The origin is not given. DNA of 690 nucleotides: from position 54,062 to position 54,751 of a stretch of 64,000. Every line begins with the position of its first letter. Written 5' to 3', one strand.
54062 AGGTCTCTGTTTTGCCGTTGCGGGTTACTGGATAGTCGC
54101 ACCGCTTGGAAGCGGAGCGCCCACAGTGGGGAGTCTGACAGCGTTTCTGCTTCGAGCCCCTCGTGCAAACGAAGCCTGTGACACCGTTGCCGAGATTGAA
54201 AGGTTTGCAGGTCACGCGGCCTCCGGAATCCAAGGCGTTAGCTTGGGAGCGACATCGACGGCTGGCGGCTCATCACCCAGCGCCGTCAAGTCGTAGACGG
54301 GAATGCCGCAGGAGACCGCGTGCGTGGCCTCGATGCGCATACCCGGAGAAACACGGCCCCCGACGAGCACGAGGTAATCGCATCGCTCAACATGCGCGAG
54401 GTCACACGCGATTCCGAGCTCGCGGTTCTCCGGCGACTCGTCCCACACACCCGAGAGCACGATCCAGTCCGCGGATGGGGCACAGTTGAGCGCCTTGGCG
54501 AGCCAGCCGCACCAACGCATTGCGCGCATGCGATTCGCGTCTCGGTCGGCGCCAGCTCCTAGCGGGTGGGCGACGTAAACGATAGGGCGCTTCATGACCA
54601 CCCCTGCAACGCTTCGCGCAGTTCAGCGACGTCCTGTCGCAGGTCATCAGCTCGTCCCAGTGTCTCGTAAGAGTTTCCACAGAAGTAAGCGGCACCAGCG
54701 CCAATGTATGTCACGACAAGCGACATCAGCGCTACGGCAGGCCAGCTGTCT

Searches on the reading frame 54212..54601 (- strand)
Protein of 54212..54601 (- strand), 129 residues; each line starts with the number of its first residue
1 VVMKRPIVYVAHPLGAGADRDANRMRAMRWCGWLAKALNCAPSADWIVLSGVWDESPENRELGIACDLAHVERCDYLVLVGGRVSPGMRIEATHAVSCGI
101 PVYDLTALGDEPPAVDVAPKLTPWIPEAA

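Call 90: search_protein_families(library=pfam, proteins=[window:54212-54601:-], max_evalue=0.01)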
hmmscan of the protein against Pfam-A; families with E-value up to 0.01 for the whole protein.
window:54212-54601:- (129 aa): 1 family
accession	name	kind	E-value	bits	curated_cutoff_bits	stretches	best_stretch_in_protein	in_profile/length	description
PF24963.1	DUF7768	-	8.9e-14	52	26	1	6-102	1-95/98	Domain of unknown function (DUF7768)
